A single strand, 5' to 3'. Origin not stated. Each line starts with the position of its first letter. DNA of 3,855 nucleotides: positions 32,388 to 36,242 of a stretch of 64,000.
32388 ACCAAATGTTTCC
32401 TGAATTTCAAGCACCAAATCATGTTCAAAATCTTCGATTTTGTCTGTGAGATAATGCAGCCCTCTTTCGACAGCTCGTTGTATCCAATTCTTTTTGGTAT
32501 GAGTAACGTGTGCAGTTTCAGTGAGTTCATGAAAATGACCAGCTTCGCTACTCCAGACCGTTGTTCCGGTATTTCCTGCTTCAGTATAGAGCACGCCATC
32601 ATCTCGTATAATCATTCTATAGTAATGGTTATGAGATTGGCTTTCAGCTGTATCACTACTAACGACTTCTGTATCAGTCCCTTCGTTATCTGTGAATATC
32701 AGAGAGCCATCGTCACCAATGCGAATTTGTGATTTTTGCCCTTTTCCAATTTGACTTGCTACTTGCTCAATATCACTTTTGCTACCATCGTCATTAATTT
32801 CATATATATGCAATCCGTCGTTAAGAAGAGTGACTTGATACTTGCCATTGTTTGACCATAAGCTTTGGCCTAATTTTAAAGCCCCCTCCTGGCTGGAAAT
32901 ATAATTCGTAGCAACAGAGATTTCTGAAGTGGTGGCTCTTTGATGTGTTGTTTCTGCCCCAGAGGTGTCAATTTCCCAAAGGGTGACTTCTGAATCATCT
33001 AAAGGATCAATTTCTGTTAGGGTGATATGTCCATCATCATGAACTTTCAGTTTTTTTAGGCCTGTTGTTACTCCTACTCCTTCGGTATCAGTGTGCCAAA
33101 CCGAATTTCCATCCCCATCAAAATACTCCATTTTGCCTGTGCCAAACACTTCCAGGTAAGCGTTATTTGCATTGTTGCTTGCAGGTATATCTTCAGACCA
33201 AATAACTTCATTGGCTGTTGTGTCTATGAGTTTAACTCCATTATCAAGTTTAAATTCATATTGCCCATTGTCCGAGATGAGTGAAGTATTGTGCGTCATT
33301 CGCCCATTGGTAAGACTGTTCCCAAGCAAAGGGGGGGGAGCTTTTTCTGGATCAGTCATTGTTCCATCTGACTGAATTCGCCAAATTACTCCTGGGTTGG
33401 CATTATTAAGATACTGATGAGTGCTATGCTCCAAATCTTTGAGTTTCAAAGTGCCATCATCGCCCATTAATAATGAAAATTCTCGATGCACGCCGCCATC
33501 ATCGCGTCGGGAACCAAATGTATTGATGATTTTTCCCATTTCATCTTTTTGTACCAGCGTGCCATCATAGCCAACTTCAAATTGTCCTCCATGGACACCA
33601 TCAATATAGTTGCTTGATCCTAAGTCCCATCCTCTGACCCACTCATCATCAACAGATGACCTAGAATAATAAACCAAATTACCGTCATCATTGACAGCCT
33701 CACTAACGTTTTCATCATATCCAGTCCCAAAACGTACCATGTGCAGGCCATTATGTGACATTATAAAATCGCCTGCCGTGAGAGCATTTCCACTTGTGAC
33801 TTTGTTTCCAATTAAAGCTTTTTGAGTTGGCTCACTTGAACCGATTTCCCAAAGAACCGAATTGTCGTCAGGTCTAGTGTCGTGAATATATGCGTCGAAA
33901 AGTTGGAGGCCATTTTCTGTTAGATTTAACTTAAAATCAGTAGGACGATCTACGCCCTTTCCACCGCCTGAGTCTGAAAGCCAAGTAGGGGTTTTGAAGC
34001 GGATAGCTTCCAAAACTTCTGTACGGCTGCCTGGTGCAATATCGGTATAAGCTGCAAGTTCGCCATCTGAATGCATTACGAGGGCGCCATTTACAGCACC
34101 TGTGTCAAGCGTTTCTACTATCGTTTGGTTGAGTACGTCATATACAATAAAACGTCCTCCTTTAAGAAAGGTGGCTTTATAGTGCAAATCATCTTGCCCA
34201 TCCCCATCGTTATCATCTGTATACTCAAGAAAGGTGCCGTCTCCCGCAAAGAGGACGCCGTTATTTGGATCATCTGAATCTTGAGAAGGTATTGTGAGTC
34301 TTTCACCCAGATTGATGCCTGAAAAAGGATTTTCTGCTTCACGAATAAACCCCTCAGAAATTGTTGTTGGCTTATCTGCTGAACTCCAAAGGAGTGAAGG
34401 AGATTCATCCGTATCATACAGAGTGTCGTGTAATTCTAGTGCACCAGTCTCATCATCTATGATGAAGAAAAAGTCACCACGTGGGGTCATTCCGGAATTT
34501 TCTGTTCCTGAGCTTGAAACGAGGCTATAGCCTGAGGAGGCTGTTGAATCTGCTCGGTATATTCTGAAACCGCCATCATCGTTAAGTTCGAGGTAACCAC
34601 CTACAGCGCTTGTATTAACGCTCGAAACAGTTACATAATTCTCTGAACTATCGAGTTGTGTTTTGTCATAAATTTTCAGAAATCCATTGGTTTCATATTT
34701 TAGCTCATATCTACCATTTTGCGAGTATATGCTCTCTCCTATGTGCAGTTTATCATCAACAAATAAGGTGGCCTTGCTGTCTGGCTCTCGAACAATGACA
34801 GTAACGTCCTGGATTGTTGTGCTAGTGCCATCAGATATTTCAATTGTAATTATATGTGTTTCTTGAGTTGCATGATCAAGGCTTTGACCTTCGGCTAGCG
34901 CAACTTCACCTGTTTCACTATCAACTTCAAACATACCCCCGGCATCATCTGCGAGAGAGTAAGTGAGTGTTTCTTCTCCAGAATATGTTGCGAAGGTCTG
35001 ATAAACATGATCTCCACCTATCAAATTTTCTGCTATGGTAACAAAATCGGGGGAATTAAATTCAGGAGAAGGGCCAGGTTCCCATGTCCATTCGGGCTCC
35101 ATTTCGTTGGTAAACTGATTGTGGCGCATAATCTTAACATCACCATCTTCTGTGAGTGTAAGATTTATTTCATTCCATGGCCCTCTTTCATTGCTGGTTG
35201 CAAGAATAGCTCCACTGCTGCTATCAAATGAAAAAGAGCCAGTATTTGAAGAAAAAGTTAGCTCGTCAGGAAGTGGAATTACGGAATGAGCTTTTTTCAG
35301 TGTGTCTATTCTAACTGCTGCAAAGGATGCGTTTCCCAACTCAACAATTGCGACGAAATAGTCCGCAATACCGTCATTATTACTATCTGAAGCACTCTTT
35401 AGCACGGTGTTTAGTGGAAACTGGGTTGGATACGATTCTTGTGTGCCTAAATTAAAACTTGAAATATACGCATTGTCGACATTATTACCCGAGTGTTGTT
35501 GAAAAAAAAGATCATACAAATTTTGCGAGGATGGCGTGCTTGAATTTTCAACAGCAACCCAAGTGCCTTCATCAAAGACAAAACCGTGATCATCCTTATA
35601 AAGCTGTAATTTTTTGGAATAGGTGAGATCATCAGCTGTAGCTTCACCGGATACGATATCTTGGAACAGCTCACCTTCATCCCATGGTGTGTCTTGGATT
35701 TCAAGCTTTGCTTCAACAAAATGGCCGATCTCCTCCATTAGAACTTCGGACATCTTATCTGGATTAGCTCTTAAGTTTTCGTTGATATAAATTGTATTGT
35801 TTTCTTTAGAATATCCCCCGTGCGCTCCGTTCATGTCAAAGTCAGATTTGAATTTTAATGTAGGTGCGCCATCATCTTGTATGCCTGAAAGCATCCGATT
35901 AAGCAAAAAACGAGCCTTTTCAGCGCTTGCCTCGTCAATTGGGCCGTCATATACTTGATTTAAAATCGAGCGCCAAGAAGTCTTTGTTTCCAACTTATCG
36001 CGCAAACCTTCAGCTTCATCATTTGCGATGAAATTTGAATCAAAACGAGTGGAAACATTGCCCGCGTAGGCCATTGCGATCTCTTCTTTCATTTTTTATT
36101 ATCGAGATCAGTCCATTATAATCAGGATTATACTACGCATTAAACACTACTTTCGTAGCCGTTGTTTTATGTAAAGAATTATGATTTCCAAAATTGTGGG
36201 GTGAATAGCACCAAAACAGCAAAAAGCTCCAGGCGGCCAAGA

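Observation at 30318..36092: Giant 1,924-aa signal-less multidomain protein is the most likely novel element of the window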

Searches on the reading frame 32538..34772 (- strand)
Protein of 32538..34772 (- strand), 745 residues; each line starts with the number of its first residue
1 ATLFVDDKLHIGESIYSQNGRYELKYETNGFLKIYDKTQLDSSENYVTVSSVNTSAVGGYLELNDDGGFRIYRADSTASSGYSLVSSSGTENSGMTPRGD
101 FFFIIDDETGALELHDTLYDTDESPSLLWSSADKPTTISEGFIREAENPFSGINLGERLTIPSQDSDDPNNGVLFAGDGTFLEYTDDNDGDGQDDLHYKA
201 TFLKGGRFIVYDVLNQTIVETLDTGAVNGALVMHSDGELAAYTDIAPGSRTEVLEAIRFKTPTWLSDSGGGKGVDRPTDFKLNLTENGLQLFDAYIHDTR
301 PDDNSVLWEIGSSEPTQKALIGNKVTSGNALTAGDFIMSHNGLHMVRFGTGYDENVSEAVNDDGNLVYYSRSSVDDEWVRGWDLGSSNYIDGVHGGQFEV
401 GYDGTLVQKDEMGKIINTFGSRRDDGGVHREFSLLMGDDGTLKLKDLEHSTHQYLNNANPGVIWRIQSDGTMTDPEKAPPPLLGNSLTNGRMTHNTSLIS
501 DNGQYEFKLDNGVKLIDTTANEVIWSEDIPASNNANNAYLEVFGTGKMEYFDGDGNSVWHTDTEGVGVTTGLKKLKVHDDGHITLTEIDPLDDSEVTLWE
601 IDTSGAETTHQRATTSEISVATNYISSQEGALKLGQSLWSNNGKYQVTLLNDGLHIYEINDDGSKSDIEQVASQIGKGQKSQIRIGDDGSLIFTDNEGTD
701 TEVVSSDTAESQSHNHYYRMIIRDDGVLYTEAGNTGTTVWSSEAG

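Call 11: search_protein_families(library=pfam, proteins=[window:32538-34760:-], max_evalue=10)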
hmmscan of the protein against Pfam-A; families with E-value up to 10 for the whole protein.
window:32538-34760:- (741 aa): 2 families
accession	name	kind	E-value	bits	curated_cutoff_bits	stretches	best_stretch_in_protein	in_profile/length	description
PF01453.30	B_lectin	-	2.9e-06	28.2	32.4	2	674-738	14-75/105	D-mannose binding lectin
PF18938.6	aRib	-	1.4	9.2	27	0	665-704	31-67/71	Atypical Rib domain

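Call 90: search_dna_similar(query=window:32538-34772:-, collection=plasmids, mode=protein, max_evalue=0.01, max_rows=15)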
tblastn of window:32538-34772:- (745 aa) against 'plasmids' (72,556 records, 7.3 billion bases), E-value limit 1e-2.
No match.

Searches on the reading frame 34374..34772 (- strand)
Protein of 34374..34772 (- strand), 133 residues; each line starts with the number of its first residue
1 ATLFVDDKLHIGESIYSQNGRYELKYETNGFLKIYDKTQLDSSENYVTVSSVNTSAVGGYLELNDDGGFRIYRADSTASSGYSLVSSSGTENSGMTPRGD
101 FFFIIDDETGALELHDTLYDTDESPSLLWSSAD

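Call 54: search_solved_structures(query=A2, max_evalue=1, show_alignments=1)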
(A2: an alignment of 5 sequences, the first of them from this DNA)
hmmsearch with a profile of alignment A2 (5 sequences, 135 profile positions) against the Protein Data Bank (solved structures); distinct sequences matched with E-value up to 1: 49.
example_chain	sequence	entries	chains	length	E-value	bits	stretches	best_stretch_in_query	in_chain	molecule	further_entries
8prj_A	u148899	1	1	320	1.2e-08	38.7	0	21-47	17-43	v31Bagel8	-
4le7_A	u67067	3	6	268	6.9e-08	36.1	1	6-86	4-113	Pyocin L1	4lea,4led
9pxi_F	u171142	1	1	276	7e-08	36.1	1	6-86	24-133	Pyocin L1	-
9pxj_F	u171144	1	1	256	2.9e-07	34.1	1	6-112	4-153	Pyocin L2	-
4oit_A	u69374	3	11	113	9.2e-07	32.5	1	4-114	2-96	LysM domain protein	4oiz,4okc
4pdt_A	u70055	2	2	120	9e-05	26.1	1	4-112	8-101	Mannose recognizing lectin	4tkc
2d04_A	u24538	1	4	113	0.00013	25.6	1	8-110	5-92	neoculin acidic subunit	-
2dpf_A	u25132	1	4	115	0.00015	25.4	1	5-80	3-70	Curculin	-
2d04_B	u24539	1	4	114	0.00017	25.2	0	6-80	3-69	Curculin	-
8pra_A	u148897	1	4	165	0.00017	25.2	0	21-47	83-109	Cell surface protein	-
3r0e_A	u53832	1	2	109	0.00045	23.8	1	41-112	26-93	Lectin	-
5t1x_B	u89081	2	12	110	0.00047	23.7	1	53-110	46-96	Lectin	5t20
5d5g_B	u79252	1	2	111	0.00051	23.6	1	53-110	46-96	Tuber agglutinin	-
5d9z_B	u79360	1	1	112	0.00052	23.6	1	53-110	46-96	Tuber agglutinin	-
5j76_B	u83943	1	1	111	0.00058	23.4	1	53-110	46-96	12kD storage protein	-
3m7h_A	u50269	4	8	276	0.0055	20.3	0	10-117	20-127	Putidacin L1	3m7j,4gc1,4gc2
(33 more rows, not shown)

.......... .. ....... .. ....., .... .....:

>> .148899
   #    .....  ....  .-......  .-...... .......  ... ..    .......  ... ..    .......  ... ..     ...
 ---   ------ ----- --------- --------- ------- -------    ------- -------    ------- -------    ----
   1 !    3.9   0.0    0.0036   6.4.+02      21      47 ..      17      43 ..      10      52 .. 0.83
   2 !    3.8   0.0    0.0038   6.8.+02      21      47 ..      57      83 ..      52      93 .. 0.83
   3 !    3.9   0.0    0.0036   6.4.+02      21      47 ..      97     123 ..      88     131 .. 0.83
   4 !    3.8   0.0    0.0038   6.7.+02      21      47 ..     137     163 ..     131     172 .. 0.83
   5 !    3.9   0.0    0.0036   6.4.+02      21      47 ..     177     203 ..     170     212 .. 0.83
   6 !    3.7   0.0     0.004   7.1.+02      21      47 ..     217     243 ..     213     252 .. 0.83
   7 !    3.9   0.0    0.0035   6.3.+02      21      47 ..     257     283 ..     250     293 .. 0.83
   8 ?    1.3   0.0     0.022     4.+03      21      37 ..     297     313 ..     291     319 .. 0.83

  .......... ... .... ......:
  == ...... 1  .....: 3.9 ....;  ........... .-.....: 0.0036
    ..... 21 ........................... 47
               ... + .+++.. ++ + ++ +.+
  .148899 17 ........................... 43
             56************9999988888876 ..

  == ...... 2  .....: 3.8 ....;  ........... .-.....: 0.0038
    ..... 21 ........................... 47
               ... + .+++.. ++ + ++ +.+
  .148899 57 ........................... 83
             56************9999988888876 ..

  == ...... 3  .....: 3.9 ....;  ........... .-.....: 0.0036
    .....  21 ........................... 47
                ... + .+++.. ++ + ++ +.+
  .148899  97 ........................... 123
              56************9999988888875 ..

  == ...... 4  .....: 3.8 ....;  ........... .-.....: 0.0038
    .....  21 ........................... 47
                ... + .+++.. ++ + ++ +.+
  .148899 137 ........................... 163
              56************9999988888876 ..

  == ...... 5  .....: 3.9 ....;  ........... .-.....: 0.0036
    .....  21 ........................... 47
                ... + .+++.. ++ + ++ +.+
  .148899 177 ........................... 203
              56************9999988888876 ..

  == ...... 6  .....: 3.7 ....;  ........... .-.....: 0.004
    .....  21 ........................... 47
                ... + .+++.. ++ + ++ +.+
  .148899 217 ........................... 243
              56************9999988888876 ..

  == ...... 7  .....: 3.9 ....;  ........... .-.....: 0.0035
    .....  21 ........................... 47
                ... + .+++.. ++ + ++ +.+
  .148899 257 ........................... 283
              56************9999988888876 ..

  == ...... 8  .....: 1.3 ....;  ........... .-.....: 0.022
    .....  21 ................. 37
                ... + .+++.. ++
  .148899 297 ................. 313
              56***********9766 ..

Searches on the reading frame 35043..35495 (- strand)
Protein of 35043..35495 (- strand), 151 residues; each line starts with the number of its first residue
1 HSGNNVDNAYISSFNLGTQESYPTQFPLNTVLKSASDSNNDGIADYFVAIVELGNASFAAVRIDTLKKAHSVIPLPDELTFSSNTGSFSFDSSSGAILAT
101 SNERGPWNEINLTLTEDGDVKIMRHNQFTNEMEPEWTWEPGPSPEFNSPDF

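Call 11: search_protein_families(library=pfam, proteins=[window:35043-35495:-], max_evalue=10)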
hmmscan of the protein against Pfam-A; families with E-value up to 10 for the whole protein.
seq(151 aa): 0 families

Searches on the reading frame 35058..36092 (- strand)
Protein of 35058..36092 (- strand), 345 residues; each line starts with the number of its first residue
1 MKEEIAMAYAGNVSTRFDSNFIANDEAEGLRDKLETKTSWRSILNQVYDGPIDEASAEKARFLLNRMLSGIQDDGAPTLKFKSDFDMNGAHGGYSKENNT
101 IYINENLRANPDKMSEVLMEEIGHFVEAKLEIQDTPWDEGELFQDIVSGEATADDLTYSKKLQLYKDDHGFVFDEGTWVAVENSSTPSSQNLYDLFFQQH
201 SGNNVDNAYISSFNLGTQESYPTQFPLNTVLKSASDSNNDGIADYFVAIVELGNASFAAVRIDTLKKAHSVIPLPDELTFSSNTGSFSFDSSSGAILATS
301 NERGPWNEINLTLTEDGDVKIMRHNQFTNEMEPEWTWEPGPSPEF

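Call 27: find_homologous_proteins(query=window:35064-36092:-, max_evalue=0.01)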
Query seq(343 aa): 1241 candidates shared short words with the query, none scored E <= 0.01.

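Call 74: predict_structure(protein=window:35058-36092:-)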
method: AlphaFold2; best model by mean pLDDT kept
length: 345 residues; sequences in the alignment: 1
mean_pLDDT: 39.0   pTM: 0.27
mean pLDDT of the five models: 39.0, 38.8, 38.0, 33.2, 30.9
residues with pLDDT >= 90: 0; 70-90: 8; 50-70: 54; < 50: 283
segments of 3 or more residues with pLDDT < 50: 1-76, 129-319, 336-345
pLDDT, mean of each block of 10 residues (from residue 1): 28 30 38 41 34 40 44 48 58 69 64 53 53 35 35 33 28 32 32 36 32 30 26 29 34 34 29 26 33 35 43 46 53 50 27
secondary structure, 60 per line:
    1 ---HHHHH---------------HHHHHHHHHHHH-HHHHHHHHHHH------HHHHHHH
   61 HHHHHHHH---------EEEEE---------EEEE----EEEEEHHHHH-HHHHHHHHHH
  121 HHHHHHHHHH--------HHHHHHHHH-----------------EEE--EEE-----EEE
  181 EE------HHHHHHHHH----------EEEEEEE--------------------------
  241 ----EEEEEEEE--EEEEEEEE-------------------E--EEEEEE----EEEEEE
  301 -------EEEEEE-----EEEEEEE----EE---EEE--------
elements in order: H4-8 H24-35 H37-47 H54-68 E78-82 E92-95 E100-104 H105-109 H111-130 H139-147 E165-167 E170-172 E178-182 H189-197 E208-214 E245-252 E255-262 E285-290 E295-300 E308-313 E319-325 E335-337

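Call 79: fold_search(model_id=the predicted structure, library=pdb)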
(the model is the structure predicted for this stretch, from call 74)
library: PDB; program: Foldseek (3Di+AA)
matches with E <= 10: 545; with E <= 0.001: 0
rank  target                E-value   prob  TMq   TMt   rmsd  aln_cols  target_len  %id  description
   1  4qhi_B                1.8e-02  0.94  0.15  0.41  14.8       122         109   19  Crystal structure of Methanocaldococcus jannaschii selecase mutant R36W (released 2014-07-16)
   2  4qhi_D                2.6e-02  0.92  0.16  0.42  14.8       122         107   19  Crystal structure of Methanocaldococcus jannaschii selecase mutant R36W (released 2014-07-16)
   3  4qhi_A                2.7e-02  0.94  0.16  0.42  14.0       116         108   21  Crystal structure of Methanocaldococcus jannaschii selecase mutant R36W (released 2014-07-16)
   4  4jix_A                4.9e-02  0.92  0.15  0.39  15.0       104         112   13  Crystal structure of the metallopeptidase zymogen of Methanocaldococcus jannaschii jannalysin (released 2013-06-12)
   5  4r5g_B                7.0e-02  0.51  0.15  0.22  12.7       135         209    9  Crystal structure of the DnaK C-terminus with the inhibitor PET-16 (released 2014-09-10)
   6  4qhi_C                8.3e-02  0.80  0.16  0.43  13.9       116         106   23  Crystal structure of Methanocaldococcus jannaschii selecase mutant R36W (released 2014-07-16)
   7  6fhm_B                8.3e-02  0.60  0.12  0.21  16.6       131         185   10  Crystal structure of the F47E mutant of the lipoprotein localization factor, LolA (released 2018-07-25)
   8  4qhj_A                8.3e-02  0.44  0.13  0.33  15.7       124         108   22  Crystal structure of Methanocaldococcus jannaschii selecase mutant I100F+H107F (released 2014-07-16)
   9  7a4v                  1.0e-01  0.38  0.14  0.10  12.2       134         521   11  Crystal structure of lid-truncated ADP-bound BiP in an oligomeric state (released 2020-12-16)
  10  4qhh                  1.1e-01  0.63  0.14  0.39  10.8       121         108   19  Crystal structure of Methanocaldococcus jannaschii tetrameric selecase (released 2014-07-16)
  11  5e86                  1.2e-01  0.54  0.15  0.21   9.5       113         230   12  isolated SBD of BiP with loop34 modification (released 2015-12-30)
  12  6jpv_B                1.5e-01  0.51  0.16  0.30   9.4       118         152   12  Structural analysis of AIMP2-DX2 and HSP70 interaction (released 2019-10-02)
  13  6k39_B                1.5e-01  0.38  0.15  0.28  10.1       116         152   13  Structural analysis of AIMP2-DX2 and HSP70 interaction (released 2019-10-02)
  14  4r5k_B                1.6e-01  0.44  0.15  0.21  10.0       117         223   12  Crystal structure of the DnaK C-terminus (Dnak-SBD-B) (released 2014-09-10)
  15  7a4u                  1.6e-01  0.33  0.14  0.10  12.2       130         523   12  Crystal structure of lid-truncated apo BiP in an oligomeric state (released 2020-12-16)
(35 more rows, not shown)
